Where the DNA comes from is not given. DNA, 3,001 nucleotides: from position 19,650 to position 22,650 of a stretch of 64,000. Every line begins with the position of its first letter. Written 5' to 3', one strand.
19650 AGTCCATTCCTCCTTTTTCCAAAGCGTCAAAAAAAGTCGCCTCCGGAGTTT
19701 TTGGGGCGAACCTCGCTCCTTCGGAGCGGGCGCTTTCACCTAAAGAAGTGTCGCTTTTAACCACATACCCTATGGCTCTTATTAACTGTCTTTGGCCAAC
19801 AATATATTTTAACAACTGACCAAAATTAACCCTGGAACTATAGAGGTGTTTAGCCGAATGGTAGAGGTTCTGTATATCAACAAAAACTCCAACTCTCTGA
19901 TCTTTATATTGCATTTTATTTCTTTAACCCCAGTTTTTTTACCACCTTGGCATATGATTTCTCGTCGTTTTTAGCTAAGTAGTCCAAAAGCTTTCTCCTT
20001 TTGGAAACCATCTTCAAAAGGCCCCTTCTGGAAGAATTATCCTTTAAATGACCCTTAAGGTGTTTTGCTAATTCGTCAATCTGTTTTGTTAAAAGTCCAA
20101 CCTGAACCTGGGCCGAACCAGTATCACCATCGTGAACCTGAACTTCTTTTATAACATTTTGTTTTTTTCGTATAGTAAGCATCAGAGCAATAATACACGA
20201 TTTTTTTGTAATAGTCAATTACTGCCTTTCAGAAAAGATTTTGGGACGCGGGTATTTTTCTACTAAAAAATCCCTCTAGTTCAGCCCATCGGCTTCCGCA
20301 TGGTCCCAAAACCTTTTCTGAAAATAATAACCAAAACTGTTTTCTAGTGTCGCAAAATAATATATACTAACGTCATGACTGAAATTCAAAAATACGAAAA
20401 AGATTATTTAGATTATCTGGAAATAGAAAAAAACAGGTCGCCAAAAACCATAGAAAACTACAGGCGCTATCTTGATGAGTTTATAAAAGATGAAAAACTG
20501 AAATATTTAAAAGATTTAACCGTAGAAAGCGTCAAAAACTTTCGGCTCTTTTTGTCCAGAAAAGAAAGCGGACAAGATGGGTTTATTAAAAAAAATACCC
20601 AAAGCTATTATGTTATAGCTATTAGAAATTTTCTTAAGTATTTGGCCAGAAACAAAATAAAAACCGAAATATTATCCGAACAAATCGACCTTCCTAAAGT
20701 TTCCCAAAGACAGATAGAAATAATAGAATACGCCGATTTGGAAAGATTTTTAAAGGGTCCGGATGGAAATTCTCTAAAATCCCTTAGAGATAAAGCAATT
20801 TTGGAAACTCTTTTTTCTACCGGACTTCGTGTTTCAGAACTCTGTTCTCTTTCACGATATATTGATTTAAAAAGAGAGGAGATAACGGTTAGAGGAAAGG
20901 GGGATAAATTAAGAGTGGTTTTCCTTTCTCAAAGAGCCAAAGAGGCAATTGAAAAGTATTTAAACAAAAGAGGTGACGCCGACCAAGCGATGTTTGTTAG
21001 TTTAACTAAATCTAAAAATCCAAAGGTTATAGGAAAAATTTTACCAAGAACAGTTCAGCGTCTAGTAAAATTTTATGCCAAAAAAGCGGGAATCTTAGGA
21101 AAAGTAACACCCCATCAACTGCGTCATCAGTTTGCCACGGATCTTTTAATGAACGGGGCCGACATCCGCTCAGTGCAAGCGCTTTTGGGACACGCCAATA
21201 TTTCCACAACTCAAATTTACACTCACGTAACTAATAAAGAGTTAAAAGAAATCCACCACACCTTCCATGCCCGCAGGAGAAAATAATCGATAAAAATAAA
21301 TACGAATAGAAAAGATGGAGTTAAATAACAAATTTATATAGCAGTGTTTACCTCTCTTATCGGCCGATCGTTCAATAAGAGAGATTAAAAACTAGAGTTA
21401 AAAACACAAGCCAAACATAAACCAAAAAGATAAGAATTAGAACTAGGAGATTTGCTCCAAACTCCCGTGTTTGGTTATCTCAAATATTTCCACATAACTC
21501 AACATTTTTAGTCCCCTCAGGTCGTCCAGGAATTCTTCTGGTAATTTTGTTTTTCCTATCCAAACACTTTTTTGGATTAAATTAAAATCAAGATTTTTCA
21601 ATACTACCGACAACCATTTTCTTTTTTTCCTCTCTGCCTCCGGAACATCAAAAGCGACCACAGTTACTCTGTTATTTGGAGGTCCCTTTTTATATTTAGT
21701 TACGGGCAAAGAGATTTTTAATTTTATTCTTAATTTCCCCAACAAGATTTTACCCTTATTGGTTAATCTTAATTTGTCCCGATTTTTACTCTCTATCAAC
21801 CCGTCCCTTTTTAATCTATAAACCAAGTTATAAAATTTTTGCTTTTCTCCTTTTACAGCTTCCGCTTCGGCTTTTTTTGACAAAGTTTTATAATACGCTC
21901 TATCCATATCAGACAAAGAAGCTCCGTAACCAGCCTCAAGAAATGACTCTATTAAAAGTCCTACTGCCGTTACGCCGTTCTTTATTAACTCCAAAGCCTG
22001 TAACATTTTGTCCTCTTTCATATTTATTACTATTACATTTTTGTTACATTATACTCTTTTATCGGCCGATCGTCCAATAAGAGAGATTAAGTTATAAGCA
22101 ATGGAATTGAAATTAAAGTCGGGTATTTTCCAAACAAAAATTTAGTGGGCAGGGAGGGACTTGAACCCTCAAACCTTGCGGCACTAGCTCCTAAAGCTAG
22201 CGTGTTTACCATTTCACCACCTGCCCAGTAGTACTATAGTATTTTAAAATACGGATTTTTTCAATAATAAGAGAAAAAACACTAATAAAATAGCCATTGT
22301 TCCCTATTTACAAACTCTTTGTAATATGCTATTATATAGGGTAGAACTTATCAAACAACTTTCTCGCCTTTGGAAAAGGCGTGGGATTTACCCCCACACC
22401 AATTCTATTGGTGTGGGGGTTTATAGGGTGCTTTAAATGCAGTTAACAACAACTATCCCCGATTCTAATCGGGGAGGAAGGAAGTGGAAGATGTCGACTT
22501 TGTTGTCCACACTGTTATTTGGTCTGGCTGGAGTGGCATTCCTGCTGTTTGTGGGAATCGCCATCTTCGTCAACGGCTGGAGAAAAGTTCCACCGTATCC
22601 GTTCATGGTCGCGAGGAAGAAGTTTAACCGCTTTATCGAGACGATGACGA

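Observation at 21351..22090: Cas2-like / wHTH gene bracketed by two 38-bp GC-cored hairpin direct repeats between xerC and tRNA-Leu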

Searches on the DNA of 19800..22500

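Call 55: search_rna_families(source=window, start=19800, end=22500, threshold=evalue, max_evalue=1)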
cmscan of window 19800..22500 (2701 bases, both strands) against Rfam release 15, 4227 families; matches with E-value up to 1: 1.
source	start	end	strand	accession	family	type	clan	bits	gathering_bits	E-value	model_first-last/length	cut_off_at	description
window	22146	22226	-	RF00005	tRNA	Gene; tRNA;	CL00001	64.5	29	4.2e-13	1-71/71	no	tRNA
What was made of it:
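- On Known RNA family (Rfam): Only the tRNA is found in 19800-22500 at E up to 1 (call 55).
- There is no Rfam match (call 55).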

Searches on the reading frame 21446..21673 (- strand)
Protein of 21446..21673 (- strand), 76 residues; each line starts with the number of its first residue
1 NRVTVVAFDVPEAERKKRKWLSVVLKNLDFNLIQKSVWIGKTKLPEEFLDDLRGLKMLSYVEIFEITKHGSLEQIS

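Call 49: search_solved_structures(query=window:21446-21673:-, max_evalue=10, show_alignments=5)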
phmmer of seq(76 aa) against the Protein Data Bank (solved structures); distinct sequences matched with E-value up to 10: 1.
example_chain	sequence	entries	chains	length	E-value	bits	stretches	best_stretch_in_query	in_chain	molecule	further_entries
7lhy_A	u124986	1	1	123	0.6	13.8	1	15-54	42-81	SWI/SNF nucleosome remodeling complex component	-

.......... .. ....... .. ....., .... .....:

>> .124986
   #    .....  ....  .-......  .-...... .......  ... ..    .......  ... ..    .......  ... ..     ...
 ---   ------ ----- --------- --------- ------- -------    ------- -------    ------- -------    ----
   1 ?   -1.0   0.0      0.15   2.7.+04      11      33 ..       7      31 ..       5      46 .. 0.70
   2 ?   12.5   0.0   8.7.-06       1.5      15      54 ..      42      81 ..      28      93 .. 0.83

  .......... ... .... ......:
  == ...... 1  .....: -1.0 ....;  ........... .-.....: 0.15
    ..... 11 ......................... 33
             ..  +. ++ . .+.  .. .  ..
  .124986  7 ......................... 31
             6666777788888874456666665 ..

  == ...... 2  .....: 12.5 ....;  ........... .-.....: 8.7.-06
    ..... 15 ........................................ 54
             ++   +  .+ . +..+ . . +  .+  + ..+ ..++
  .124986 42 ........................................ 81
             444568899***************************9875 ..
